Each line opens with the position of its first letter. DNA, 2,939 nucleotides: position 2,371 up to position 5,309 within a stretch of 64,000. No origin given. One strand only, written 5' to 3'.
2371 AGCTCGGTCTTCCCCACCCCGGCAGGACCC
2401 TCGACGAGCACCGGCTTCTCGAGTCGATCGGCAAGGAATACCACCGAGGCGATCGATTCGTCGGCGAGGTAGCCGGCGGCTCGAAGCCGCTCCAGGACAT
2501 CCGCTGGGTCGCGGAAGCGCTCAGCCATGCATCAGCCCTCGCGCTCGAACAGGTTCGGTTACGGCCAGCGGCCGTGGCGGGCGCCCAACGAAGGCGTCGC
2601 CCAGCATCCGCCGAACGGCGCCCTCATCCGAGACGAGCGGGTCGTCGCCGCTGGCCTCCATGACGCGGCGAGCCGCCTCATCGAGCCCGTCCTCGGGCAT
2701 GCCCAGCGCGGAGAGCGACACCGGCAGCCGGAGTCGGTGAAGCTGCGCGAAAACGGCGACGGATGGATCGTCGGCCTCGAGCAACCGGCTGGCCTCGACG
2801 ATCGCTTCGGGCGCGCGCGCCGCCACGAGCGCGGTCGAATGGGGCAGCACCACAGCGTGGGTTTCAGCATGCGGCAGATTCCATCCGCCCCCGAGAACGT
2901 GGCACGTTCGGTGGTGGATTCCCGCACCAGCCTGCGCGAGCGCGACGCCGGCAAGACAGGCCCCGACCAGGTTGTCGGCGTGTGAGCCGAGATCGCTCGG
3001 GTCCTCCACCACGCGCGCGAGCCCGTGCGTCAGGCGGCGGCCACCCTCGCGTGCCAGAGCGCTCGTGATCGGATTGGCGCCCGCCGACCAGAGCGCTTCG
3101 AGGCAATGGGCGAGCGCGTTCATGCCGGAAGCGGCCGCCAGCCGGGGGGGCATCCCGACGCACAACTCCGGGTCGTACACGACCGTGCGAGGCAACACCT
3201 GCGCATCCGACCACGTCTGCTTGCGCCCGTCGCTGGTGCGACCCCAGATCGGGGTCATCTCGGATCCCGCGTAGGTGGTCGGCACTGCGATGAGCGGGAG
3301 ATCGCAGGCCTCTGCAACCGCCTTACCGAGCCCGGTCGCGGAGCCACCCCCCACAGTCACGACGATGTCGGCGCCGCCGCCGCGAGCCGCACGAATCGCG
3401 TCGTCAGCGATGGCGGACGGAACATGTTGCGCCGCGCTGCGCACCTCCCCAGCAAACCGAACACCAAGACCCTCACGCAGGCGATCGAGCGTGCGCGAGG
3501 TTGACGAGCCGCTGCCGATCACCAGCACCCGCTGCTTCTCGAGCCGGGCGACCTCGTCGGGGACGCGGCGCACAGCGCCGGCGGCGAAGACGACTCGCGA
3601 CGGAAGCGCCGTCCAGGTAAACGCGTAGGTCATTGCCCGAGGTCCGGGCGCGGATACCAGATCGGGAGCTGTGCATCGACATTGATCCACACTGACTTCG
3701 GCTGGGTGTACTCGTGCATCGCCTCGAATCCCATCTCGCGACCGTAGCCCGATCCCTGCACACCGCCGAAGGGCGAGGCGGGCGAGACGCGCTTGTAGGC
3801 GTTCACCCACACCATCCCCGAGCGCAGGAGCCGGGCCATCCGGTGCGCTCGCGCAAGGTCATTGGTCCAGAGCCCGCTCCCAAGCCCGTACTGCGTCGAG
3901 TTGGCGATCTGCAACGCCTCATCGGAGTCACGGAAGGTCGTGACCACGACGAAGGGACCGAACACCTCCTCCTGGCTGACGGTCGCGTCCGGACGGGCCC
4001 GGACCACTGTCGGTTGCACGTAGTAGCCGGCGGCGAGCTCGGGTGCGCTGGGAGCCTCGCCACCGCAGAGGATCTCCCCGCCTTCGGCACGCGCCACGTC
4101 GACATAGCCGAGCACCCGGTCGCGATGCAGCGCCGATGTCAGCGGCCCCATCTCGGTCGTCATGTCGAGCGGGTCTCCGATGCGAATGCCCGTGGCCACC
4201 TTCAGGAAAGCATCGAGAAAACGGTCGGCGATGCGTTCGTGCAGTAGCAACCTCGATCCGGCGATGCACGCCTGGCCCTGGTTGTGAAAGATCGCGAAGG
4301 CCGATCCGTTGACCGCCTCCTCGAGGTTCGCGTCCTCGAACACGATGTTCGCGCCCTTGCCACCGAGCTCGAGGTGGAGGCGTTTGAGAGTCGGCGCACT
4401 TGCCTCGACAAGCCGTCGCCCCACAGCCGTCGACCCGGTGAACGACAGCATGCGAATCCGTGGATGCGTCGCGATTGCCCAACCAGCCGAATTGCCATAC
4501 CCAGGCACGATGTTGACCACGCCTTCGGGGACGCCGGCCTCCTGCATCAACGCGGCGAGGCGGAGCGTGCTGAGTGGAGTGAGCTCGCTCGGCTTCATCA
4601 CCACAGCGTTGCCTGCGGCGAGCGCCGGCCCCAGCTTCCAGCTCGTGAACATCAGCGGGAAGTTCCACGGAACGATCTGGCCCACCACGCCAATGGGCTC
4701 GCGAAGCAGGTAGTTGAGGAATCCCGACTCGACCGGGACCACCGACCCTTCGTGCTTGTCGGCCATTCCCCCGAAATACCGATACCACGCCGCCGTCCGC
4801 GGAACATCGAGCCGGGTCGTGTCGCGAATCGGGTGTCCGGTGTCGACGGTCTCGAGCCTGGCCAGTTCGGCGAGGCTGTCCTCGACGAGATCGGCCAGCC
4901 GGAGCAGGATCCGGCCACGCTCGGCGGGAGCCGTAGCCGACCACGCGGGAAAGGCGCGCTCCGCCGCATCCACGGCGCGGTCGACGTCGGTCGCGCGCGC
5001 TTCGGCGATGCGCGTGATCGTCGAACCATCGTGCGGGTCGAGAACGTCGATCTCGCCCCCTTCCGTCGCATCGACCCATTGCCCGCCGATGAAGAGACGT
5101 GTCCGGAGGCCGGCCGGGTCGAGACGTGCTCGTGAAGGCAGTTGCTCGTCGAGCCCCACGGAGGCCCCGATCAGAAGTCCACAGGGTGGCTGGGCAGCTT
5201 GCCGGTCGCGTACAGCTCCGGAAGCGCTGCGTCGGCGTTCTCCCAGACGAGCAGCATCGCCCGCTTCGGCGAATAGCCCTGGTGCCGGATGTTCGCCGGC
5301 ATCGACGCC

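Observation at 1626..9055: MoxR AAA+ ATPase is the translationally coupled last gene of a hapCDEF-type hydroquinone ring-cleavage operon, with its CoxE-like vWA partner divergent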

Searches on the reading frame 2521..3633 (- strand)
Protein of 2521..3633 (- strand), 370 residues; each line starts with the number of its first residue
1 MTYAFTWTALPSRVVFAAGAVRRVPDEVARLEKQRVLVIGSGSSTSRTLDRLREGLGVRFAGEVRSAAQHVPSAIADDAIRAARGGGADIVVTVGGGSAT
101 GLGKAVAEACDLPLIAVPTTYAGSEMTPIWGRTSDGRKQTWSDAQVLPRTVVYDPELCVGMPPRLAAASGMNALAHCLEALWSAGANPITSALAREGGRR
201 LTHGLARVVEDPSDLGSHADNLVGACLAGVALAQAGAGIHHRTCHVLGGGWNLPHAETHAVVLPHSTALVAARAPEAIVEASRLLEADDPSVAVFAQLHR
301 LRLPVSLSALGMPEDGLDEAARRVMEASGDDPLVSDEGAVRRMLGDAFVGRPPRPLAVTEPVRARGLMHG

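Call 3: search_protein_families(library=pfam, proteins=[window:2521-3633:-], max_evalue=0.01)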
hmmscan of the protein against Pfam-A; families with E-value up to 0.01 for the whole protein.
window:2521-3633:- (370 aa): 4 families
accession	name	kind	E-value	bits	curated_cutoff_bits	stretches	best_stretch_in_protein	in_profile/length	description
PF25137.1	ADH_Fe_C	-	1.6e-31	110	27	1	167-328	2-172/194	Fe-containing alcohol dehydrogenase family, C-terminal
PF00465.25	Fe-ADH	-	1.4e-26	93.5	31.3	1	11-155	1-168/168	Iron-containing alcohol dehydrogenase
PF13685.12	Fe-ADH_2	-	1.2e-10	42.1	28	1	15-159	1-146/149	Iron-containing alcohol dehydrogenase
PF00731.26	AIRC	-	0.00018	21.5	30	1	48-121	17-87/148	AIR carboxylase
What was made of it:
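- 2521..3633 (-): Maleylacetate-reductase-type Fe-ADH family gene (HapF/PnpF position). Pfam ADH_Fe_C 1.6e-31 and Fe-ADH 1.4e-26 (call 3).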

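Call 4: search_protein_families(library=ncbifam, proteins=[window:2521-3633:-], max_evalue=0.001)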
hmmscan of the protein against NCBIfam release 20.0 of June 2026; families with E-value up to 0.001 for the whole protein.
window:2521-3633:- (370 aa): 17 families
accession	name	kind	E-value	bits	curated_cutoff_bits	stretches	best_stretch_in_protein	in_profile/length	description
NF058672.1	4HyButDHCUPNE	equivalog_domain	1.4e-37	129.7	500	2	112-325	131-353/378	4-hydroxybutyrate dehydrogenase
NF010378.0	PRK13805.1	equivalog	1.3e-28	99.4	951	1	114-272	597-759/872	bifunctional acetaldehyde-CoA/alcohol dehydrogenase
TIGR03405.1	Phn_Fe-ADH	equivalog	1.9e-28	99.3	423.7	1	103-326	118-345/355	iron-containing alcohol dehydrogenase PsrA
NF050025.1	SulfAcetaldRedSarD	equivalog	4.6e-28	98.2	700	2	107-293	125-314/385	sulfoacetaldehyde reductase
TIGR02638.1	lactal_redase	equivalog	8.3e-28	97.3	523.15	1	109-285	128-307/379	lactaldehyde reductase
NF041833.1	Fe_ADH_ErcA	equivalog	1.3e-26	93.7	550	1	112-288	130-309/382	alcohol dehydrogenase-like regulatory protein ErcA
NF007363.0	PRK09860.1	equivalog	8.4e-26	91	581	1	91-272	110-294/383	L-threonine dehydrogenase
NF007911.0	PRK10624.1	equivalog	8e-24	84.3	537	1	112-279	132-300/382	lactaldehyde reductase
NF011998.0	PRK15454.1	equivalog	4.2e-22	78.4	556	1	111-266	148-306/395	ethanolamine utilization ethanol dehydrogenase EutG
NF053866.1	CholDhdGbsBBac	equivalog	2.9e-20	72.3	550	1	113-280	141-311/392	choline dehydrogenase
NF006941.0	PRK09423.1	subfamily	4.9e-12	45.3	336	1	9-192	6-191/367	glycerol dehydrogenase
NF002022.0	PRK00843.1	equivalog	2.9e-11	43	413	1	4-169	4-168/350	NAD(P)-dependent glycerol-1-phosphate dehydrogenase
NF011717.0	PRK15138.1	equivalog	5.8e-11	42.1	645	1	103-265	124-291/387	alcohol dehydrogenase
NF053832.1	GlycoaldRedHalo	equivalog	8.2e-07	28.5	550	1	79-208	76-205/363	glycolaldehyde reductase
NF047954.1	PrpdilGlycDhGldA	equivalog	2.9e-05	23.5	700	1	12-190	9-189/365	bifunctional L-1,2-propanediol dehydrogenase/glycerol dehydrogenase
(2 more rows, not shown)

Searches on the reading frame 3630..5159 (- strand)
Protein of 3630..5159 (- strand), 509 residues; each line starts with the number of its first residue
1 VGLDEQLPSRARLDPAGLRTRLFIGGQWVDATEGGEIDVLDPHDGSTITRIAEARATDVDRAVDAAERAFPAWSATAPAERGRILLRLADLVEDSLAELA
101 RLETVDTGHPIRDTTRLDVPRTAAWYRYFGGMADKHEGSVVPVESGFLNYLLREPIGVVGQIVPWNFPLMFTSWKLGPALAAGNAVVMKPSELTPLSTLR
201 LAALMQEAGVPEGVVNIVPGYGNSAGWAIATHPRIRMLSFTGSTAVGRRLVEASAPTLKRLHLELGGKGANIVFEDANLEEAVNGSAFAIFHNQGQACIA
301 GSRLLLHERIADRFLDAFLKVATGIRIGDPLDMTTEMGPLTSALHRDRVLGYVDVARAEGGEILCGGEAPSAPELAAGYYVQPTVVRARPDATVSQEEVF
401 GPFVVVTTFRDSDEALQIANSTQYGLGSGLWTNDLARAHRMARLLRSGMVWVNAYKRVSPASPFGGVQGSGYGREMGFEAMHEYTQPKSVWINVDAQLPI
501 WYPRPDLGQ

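Call 3: search_protein_families(library=pfam, proteins=[window:3630-5159:-], max_evalue=0.01)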
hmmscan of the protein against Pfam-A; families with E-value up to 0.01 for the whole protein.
window:3630-5159:- (509 aa): 1 family
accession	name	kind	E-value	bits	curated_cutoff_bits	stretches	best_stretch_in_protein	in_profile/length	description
PF00171.27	Aldedh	-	4.9e-175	582.9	23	1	28-490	1-461/461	Aldehyde dehydrogenase family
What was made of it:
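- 3630..5159 (-): Aldehyde dehydrogenase (4-hydroxymuconic semialdehyde dehydrogenase position, HapE/PnpE). Pfam Aldedh 4.9e-175 (call 3).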

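Call 4: search_protein_families(library=ncbifam, proteins=[window:3630-5159:-], max_evalue=0.001)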
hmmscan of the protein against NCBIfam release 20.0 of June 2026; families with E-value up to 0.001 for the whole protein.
window:3630-5159:- (509 aa): 43 families (the best 25 are shown)
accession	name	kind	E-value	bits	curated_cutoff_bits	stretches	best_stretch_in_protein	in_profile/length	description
TIGR01804.1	BADH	equivalog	7.7e-159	529.1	668.6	1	23-488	1-467/467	betaine-aldehyde dehydrogenase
TIGR02299.1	HpaE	equivalog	8.3e-156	519.4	638.35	1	22-495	3-479/488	5-carboxymethyl-2-hydroxymuconate semialdehyde dehydrogenase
NF045736.1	PaDhStyDRhodo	equivalog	3.8e-153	510.5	800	1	19-492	2-477/479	phenylacetaldehyde dehydrogenase StyD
NF010000.0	PRK13473.1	subfamily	7.9e-153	509.5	615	1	20-493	3-473/475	aminobutyraldehyde dehydrogenase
NF045735.1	PaDhStyDPseudo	equivalog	5.2e-149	497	850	1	18-492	1-481/483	phenylacetaldehyde dehydrogenase StyD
NF009725.0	PRK13252.1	equivalog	1.3e-148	495.5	593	1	20-495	7-482/488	betaine-aldehyde dehydrogenase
NF007352.0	PRK09847.1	equivalog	4.6e-146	487.2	850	1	18-495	18-494/495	aldehyde dehydrogenase PuuC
NF050026.1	AcaldDHExaC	equivalog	1.5e-141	472.5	900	1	22-495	18-496/503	acetaldehyde dehydrogenase ExaC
TIGR03216.1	OH_muco_semi_DH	equivalog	3.2e-130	435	693.25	1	22-493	3-480/481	2-hydroxymuconic semialdehyde dehydrogenase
TIGR03374.1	ABALDH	equivalog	3.4e-120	402.1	909.3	1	20-490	2-469/472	aminobutyraldehyde dehydrogenase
NF006916.0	PRK09407.1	equivalog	8.8e-111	371.1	521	1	30-490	29-490/526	succinic semialdehyde dehydrogenase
NF052305.1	DioxValDhHalo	equivalog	4e-110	369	750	1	21-493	6-482/483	2,5-dioxovalerate dehydrogenase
TIGR01780.1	SSADH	subfamily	3e-109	365.9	646.35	1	39-486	1-446/448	succinate-semialdehyde dehydrogenase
TIGR04284.1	aldehy_Rv0768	hypoth_equivalog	6.2e-107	358.5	775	1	21-490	2-476/480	aldehyde dehydrogenase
NF042993.1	AlphKGSA_gudD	equivalog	4.2e-105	352.3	770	1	23-492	7-480/481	alpha-ketoglutaric semialdehyde dehydrogenase GucD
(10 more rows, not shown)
